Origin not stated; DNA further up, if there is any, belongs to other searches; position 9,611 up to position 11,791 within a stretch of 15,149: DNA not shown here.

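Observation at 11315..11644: The HAP2-like ectodomain has no transmembrane anchor; an Ig-like domain plus a dockerin-like tail takes its place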

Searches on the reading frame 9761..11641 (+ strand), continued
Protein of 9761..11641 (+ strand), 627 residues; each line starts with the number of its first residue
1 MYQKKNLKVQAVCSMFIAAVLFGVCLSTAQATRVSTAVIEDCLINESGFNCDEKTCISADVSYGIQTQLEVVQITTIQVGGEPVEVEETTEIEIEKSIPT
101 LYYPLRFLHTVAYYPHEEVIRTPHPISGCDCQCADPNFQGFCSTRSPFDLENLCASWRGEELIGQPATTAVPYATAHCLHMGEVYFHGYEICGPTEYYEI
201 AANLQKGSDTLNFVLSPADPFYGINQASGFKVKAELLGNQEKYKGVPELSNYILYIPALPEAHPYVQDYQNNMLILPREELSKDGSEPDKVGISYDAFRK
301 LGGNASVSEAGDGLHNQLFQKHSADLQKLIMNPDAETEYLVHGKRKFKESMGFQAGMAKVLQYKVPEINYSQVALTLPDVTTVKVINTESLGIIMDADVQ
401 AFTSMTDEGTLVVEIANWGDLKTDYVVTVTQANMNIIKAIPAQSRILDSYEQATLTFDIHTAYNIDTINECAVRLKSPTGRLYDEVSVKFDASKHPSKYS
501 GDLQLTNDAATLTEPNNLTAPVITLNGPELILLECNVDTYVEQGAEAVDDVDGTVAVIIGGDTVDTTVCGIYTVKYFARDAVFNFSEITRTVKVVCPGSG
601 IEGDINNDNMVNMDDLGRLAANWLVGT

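Call 20: search_protein_families(library=pfam, proteins=[P0051, P0039, P0003, P0050, P0067, P0079, P0034], max_evalue=10)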
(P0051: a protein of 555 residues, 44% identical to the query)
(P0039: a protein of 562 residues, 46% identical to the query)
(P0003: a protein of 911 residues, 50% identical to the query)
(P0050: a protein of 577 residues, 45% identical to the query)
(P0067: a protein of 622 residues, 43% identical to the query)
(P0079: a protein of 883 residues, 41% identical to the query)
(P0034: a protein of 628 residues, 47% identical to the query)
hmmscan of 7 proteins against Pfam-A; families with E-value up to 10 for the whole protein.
P0051 (555 aa): 4 families
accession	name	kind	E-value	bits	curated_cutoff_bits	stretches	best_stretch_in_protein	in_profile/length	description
PF10699.14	HAP2-GCS1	-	3.2e-53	181.5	27.4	1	77-552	46-511/515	Male gamete fusion factor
PF11131.13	PhrC_PhrF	-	0.025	14.6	25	1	13-33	7-27/38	Rap-phr extracellular signalling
PF13878.12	zf-C2H2_3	-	0.062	13.6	27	1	130-146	14-30/40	zinc-finger of acetyl-transferase ESCO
PF07696.17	7TMR-DISMED2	-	0.2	12.1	22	1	304-351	73-120/136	7TMR-DISM extracellular 2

P0039 (562 aa): 1 family
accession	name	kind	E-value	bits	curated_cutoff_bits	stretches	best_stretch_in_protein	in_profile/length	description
PF10699.14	HAP2-GCS1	-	1.3e-66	225.7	27.4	2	158-511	146-514/515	Male gamete fusion factor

P0003 (911 aa): 10 families
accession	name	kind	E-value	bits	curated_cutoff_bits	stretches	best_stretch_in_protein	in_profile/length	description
PF10699.14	HAP2-GCS1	-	5.2e-61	207.2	27.4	1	59-553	2-488/515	Male gamete fusion factor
PF16403.11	Bact_surface_Ig-like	-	4.3e-41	139.2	27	4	642-713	1-71/71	Bacterial surface protein, Ig-like domain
PF18981.6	InlK_D3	-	0.0001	22.8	25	2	682-710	43-71/75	Internalin K domain (D3/D4)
PF13754.12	Big_3_4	-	0.00041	20.7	27.3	1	682-716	27-61/106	Domain of unknown function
PF13750.12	Big_3_3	-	0.0049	17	27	1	687-727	13-54/157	Bacterial Ig-like domain (group 3)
PF02494.22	HYR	-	0.05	14.4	21.7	2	635-712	1-80/81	HYR domain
PF02966.22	DIM1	-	0.13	12.5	27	1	423-464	20-61/133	Mitosis protein DIM1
PF01917.21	Arch_flagellin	-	1.5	9.5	29.5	1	438-522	62-157/162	Archaebacterial flagellin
PF06280.18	fn3_5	-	2.7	9.1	27.6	0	483-513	62-92/112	Fn3-like domain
PF19077.6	Big_13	-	5.4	8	27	0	883-906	76-100/102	Bacterial Ig-like domain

P0050 (577 aa): 1 family
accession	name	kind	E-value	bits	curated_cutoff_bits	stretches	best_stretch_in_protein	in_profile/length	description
PF10699.14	HAP2-GCS1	-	2.5e-57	195.1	27.4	1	73-499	47-474/515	Male gamete fusion factor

P0067 (622 aa): 4 families
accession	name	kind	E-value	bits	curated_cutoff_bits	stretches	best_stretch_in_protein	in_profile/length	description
PF10699.14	HAP2-GCS1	-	8.9e-57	193.2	27.4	1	52-545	21-495/515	Male gamete fusion factor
PF11617.13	Cu-binding_MopE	-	1.5e-17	63.9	27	2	591-618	1-28/30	Putative metal-binding motif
PF15827.10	UPF0730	-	0.1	13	25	1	86-107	3-24/47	UPF0730 unknown protein family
PF20559.3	DUF6770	-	0.19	10.6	27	1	365-417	453-505/520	Family of unknown function (DUF6770)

P0079 (883 aa): 5 families
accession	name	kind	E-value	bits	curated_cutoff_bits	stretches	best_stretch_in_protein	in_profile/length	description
PF10699.14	HAP2-GCS1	-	7.7e-59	200.1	27.4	1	430-861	40-469/515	Male gamete fusion factor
PF01391.23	Collagen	-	3.1e-19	68.9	27.2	3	270-327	1-58/60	Collagen triple helix repeat (20 copies)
PF24269.1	DUF7467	-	1e-16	62.1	27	1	138-251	1-116/116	Domain of unknown function (DUF7467)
PF13128.11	DUF3954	-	0.17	12.2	23.7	0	557-577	22-43/49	Protein of unknown function (DUF3954)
PF08949.16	PRD1_P5_C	-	8.7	6.5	25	1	378-442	3-69/219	Bacteriophage PRD1, spike protein P5, C-terminal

P0034 (628 aa): 2 families
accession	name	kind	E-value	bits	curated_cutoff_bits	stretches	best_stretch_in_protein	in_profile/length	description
PF10699.14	HAP2-GCS1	-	2.2e-64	218.3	27.4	1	52-483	3-472/515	Male gamete fusion factor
PF02412.23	TSP_3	-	1.3e-10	41.3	25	2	531-561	1-31/36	Thrombospondin type 3 repeat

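Call 23: find_encoding_contigs(protein=P0029, flank=10000, max_places=2)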
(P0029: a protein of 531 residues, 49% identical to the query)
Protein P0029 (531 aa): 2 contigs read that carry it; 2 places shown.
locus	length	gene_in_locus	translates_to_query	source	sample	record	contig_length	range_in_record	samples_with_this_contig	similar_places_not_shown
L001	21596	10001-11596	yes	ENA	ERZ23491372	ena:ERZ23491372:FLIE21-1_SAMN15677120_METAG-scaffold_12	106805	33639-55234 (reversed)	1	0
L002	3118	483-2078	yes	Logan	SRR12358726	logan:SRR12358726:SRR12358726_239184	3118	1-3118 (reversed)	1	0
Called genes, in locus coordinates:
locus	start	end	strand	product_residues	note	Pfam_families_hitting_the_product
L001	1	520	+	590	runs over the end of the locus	PF02985:HEAT (faint), PF13646:HEAT_2, PF13098:Thioredoxin_2 (weak), PF13899:Thioredoxin_7, PF03190:Thioredox_DsbH, PF00085:Thioredoxin (weak), PF13098:Thioredoxin_2, PF13899:Thioredoxin_7, +1 more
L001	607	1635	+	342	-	-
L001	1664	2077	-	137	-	-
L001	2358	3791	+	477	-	PF00884:Sulfatase, PF01663:Phosphodiest, PF16347:SGSH_C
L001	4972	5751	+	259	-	-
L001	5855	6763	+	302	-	PF10987:DUF2806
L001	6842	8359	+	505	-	-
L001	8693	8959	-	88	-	-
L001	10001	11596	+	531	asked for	PF10699:HAP2-GCS1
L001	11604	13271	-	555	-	PF02838:Glyco_hydro_20b, PF00728:Glyco_hydro_20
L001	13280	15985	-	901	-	PF21231:GH141_M (faint), PF13229:Beta_helix, PF17161:DUF5123 (weak)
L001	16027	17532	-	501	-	-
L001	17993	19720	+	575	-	-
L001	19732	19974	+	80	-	-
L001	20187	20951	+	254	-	PF22749:Arb2 (faint)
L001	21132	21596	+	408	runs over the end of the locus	PF00155:Aminotran_1_2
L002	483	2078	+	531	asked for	PF10699:HAP2-GCS1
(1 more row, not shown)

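Call 24: find_encoding_contigs(protein=P0048, flank=10000, max_places=2)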
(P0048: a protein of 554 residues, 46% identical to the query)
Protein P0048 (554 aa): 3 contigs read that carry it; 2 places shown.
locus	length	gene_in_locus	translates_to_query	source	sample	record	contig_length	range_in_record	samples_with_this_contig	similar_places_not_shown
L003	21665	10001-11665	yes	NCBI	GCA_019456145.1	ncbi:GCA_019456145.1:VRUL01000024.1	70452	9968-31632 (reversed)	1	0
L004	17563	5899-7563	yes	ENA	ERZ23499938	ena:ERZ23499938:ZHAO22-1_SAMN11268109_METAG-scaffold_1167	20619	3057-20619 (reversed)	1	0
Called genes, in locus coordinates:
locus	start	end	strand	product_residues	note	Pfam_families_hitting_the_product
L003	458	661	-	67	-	-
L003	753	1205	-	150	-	PF02915:Rubrerythrin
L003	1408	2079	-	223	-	PF06439:3keto-disac_hyd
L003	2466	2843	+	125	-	PF00076:RRM_1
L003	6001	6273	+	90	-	-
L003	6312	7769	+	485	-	PF01408:GFO_IDH_MocA, PF19051:GFO_IDH_MocA_C2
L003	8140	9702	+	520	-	-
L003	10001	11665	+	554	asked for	PF10699:HAP2-GCS1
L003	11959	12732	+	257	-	PF06439:3keto-disac_hyd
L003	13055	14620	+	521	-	-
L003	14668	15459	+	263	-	PF07963:N_methyl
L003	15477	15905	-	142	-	PF07963:N_methyl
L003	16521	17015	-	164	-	-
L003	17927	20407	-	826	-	PF21623:HK_sensor_dom_bact, PF00512:HisKA, PF02518:HATPase_c, PF00072:Response_reg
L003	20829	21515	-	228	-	-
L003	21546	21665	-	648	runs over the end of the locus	PF06439:3keto-disac_hyd, PF13385:Laminin_G_3 (faint), PF20407:DUF1583_N (faint), PF06439:3keto-disac_hyd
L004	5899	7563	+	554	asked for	PF10699:HAP2-GCS1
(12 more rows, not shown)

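Call 30: search_protein_families(library=pfam, proteins=[P0032, P0037, P0042, P0018, P0085, P0009], max_evalue=10)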
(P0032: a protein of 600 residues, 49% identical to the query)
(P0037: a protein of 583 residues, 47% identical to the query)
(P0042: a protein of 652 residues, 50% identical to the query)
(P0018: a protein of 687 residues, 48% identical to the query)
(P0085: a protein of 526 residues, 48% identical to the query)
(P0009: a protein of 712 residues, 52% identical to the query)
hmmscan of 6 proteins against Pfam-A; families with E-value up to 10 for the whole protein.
P0032 (600 aa): 4 families
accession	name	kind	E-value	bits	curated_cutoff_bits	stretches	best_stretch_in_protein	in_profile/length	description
PF10699.14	HAP2-GCS1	-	4.2e-56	191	27.4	1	46-509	2-482/515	Male gamete fusion factor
PF00404.24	Dockerin_1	-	0.002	18.7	22.9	1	524-568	1-50/57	Dockerin type I domain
PF00036.39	EF-hand_1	-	0.01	15.8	25.4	2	553-572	8-27/29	EF hand domain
PF13405.12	EF-hand_6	-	0.063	13.5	25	0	526-543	10-27/30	EF-hand domain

P0037 (583 aa): 5 families
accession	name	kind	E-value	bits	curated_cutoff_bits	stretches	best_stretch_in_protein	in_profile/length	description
PF10699.14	HAP2-GCS1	-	7.7e-72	242.9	27.4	1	67-507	2-476/515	Male gamete fusion factor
PF00404.24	Dockerin_1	-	0.0001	22.8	22.9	1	524-570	1-51/57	Dockerin type I domain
PF00036.39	EF-hand_1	-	0.016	15.1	25.4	1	526-544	10-28/29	EF hand domain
PF13405.12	EF-hand_6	-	0.058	13.6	25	1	526-544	10-28/30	EF-hand domain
PF13833.12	EF-hand_8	-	0.16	12.2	28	1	525-544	34-53/54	EF-hand domain pair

P0042 (652 aa): 2 families
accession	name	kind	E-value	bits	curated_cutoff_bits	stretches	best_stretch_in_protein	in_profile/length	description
PF10699.14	HAP2-GCS1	-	8.4e-77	259.3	27.4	1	75-548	2-508/515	Male gamete fusion factor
PF05031.18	NEAT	-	0.02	15.8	32.8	1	92-144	9-61/119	Iron Transport-associated domain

P0018 (687 aa): 5 families
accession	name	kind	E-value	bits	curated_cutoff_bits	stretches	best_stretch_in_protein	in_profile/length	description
PF10699.14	HAP2-GCS1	-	1.3e-58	199.3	27.4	1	51-535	2-477/515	Male gamete fusion factor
PF17963.7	Big_9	-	0.0032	18.8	23.6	1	573-664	15-88/89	Bacterial Ig domain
PF16200.10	Band_7_C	-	0.12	12.8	29.1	1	423-450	22-49/63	C-terminal region of band_7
PF17892.7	Cadherin_5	-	0.23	11.8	26.5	1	640-666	72-97/98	Cadherin-like domain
PF00868.26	Transglut_N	-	0.37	11.6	27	0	56-107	64-109/114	Transglutaminase family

P0085 (526 aa): 4 families
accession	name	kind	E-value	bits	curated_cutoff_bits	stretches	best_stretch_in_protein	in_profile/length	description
PF10699.14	HAP2-GCS1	-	1.3e-37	130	27.4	2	113-414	155-474/515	Male gamete fusion factor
PF22352.2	K319L-like_PKD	-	0.035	14.5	27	1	434-509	13-84/84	K319L-like, PKD domain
PF03422.21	CBM_6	-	0.085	13.6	28.9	0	263-306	35-79/125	Carbohydrate binding module (family 6)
PF18911.6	PKD_4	-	2.8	8.5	27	0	488-509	63-85/85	PKD domain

P0009 (712 aa): 4 families
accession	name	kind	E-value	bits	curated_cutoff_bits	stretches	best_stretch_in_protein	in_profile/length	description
PF10699.14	HAP2-GCS1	-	1.1e-50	173.1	27.4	1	27-476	41-480/515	Male gamete fusion factor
PF16403.11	Bact_surface_Ig-like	-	2e-29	101.9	27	2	573-644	1-71/71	Bacterial surface protein, Ig-like domain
PF18981.6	InlK_D3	-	0.011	16.2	25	1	612-644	43-75/75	Internalin K domain (D3/D4)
PF25690.1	Phage_gp49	-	0.3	11.6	27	0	434-465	40-71/191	Mycobacteriophage L5/D29 gene 49 protein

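Call 31: search_protein_representatives(protein=window:9761-11641:+)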
Query: 627 residues. Proteins with E-value up to 0.001 (for the whole library): 6598; up to 1e-10: 2382; up to 1e-30: 444. The best 150 are listed.
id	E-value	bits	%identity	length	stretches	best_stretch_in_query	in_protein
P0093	1.6e-189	647.6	47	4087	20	513-595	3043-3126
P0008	4.2e-184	629.7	53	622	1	4-627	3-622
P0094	2.8e-172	590.6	43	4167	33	520-595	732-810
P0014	1.4e-164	565.2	49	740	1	8-595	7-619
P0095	3.3e-157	540.8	48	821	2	15-594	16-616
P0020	3.0e-156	537.7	53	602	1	18-520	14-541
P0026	1.4e-146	505.7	59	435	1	102-513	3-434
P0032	8.2e-142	490.0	51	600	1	31-510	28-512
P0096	3.0e-138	478.2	55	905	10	520-596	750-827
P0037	7.0e-135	467.1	50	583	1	5-510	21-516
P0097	5.3e-134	464.2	45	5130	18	515-594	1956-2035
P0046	3.7e-129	448.2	53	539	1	181-594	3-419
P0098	4.1e-129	448.1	46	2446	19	505-594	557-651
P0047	3.4e-127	441.7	50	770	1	39-508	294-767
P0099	1.4e-122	426.5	48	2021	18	518-595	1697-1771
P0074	1.6e-112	393.3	44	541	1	23-510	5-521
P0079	2.0e-104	366.5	45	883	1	84-509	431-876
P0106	8.9e-102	357.8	43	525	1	24-499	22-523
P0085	4.0e-93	329.2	48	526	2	183-495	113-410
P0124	8.5e-85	301.7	47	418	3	300-462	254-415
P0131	1.3e-76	274.7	42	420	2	182-497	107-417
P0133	7.1e-74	265.6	52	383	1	266-516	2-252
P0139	8.7e-71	255.4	43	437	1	136-502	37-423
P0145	2.0e-68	247.6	38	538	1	71-511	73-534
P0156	6.4e-62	226.1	35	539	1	14-507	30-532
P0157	8.6e-62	225.7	39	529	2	184-497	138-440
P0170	3.8e-59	217.0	43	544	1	253-509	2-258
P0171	5.4e-59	216.5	40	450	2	185-492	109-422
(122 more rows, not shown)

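Call 32: predict_structure(alignment_id=A1)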
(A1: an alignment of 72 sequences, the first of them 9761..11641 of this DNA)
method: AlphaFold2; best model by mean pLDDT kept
length: 627 residues; sequences in the alignment: 72
mean_pLDDT: 86.1   pTM: 0.74
mean pLDDT of the five models: 86.1, 84.4, 84.4, 83.4, 82.5
residues with pLDDT >= 90: 368; 70-90: 173; 50-70: 69; < 50: 17
segments of 3 or more residues with pLDDT < 50: 1-3, 25-30, 599-603
pLDDT, mean of each block of 10 residues (from residue 1): 51 72 50 85 93 96 96 94 95 97 97 94 75 68 90 88 92 91 96 97 96 97 87 95 87 97 96 96 91 92 90 92 93 90 91 91 95 96 95 95 64 97 97 89 97 94 90 96 97 79 79 75 81 77 68 53 75 82 81 72 55 77 67
secondary structure, 60 per line:
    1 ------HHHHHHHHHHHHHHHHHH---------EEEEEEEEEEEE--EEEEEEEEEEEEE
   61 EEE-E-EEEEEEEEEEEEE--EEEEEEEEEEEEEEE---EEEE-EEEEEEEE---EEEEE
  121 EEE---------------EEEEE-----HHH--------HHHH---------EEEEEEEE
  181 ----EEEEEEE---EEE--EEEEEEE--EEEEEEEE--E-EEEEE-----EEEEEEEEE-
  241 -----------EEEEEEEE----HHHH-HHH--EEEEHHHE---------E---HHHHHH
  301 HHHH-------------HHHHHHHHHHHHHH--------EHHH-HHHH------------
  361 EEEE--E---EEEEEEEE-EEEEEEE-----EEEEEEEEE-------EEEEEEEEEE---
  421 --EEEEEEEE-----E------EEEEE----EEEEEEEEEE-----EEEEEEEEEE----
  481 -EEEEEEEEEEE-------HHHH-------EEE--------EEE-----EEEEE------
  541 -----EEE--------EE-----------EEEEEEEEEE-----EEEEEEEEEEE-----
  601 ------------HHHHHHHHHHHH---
elements in order: H7-24 E34-45 E48-63 E67-79 E82-96 E100-103 E105-112 E116-123 E139-143 H160-163 E173-180 E185-191 E195-197 E200-206 E209-216 E221-225 E231-239 E252-259 H264-267 E274-277 H295-304 H318-331 H345-348 E361-364 E371-378 E380-386 E392-400 E408-417 E423-430 E443-447 E452-461 E467-476 E482-492 H500-503 E511-513 E522-524 E530-534 E546-548 E570-579 E585-595 H613-624

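Call 34: fold_search(model_id=the predicted structure, library=pdb)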
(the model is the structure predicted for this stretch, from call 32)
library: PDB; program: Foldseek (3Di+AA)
matches with E <= 10: 1388; with E <= 0.001: 157
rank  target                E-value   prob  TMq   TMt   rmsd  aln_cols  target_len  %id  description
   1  6dbs_A                7.8e-35  1.00  0.62  0.75   5.1       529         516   21  Fusion surface structure, function, and dynamics of gamete fusogen HAP2 (released 2018-09-19)
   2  6dbs_B                1.6e-34  1.00  0.61  0.73   5.4       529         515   22  Fusion surface structure, function, and dynamics of gamete fusogen HAP2 (released 2018-09-19)
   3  6e18_A                2.2e-32  1.00  0.62  0.73   4.7       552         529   20  Crystal structure of Chlamydomonas reinhardtii HAP2 ectodomain provides structural insights of functional loops in gre (released 2018-11-07)
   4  5ow3                  4.8e-32  1.00  0.56  0.77   5.8       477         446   21  Crystal structure of a C-terminally truncated trimeric ectodomain of the Arabidopsis thaliana gamete fusion protein HAP2 (released 2018-08-22)
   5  5mf1_A                1.2e-30  1.00  0.58  0.80   4.7       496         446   21  Crystal structure of a C-terminally truncated trimeric ectodomain of the Chlamydomonas reinhardtii gamete fusion prote (released 2017-03-08)
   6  5mf1_C                9.5e-30  1.00  0.57  0.80   4.6       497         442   21  Crystal structure of a C-terminally truncated trimeric ectodomain of the Chlamydomonas reinhardtii gamete fusion prote (released 2017-03-08)
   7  5mf1_B                1.2e-29  1.00  0.57  0.80   4.6       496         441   21  Crystal structure of a C-terminally truncated trimeric ectodomain of the Chlamydomonas reinhardtii gamete fusion prote (released 2017-03-08)
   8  7s0k_A                4.0e-24  1.00  0.39  0.48  28.0       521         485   19  HAP2 from Cyanidioschyzon merolae (released 2022-07-06)
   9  7p4l_A                4.7e-16  1.00  0.38  0.48  15.2       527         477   13  Crystal structure of the trimeric ectodomain of archaeal Fusexin1 (Fsx1) (released 2022-07-13)
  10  7p4l_B                5.2e-16  1.00  0.39  0.49  16.0       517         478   12  Crystal structure of the trimeric ectodomain of archaeal Fusexin1 (Fsx1) (released 2022-07-13)
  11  7p4l_C                1.2e-15  1.00  0.38  0.48  16.1       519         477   12  Crystal structure of the trimeric ectodomain of archaeal Fusexin1 (Fsx1) (released 2022-07-13)
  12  7a4a_A                2.1e-15  1.00  0.40  0.54  10.0       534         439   10  Envelope glycprotein of endogenous retrovirus Y032 (Atlas virus) from the human hookworm Ancylostoma ceylanicum (released 2021-09-01)
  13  5yow_A                1.0e-13  1.00  0.37  0.51  10.4       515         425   12  The post-fusion structure of the Heartland virus Gc glycoprotein (released 2017-11-22)
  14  5g47_A                2.1e-12  1.00  0.39  0.54   8.6       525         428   10  Structure of Gc glycoprotein from severe fever with thrombocytopenia syndrome virus in the trimeric postfusion conform (released 2016-07-06)
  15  6egu_C                1.0e-11  1.00  0.39  0.52   9.5       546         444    9  Structure of RVFV envelope protein Gc in postfusion conformation in complex with 1,2-dipropionyl-sn-glycero-3-phosphoc (released 2017-11-01)
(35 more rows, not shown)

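Call 35: find_encoding_contigs(protein=P0074, flank=10000, max_places=1)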
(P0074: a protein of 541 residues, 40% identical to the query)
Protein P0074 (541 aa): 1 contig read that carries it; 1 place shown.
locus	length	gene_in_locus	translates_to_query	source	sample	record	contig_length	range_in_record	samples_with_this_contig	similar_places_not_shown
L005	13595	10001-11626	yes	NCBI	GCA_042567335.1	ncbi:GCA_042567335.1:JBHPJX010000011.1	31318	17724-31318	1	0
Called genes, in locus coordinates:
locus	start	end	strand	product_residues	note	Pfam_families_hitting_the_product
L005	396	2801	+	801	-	-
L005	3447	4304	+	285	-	PF00106:adh_short, PF08659:KR (weak), PF13561:adh_short_C2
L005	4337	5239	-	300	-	PF00753:Lactamase_B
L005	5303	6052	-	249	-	PF21033:RMD1-3 (faint), PF13432:TPR_16 (faint), PF00515:TPR_1 (weak)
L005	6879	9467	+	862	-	PF02412:TSP_3 (weak)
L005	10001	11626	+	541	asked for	PF10699:HAP2-GCS1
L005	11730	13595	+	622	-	PF10699:HAP2-GCS1, PF11617:Cu-binding_MopE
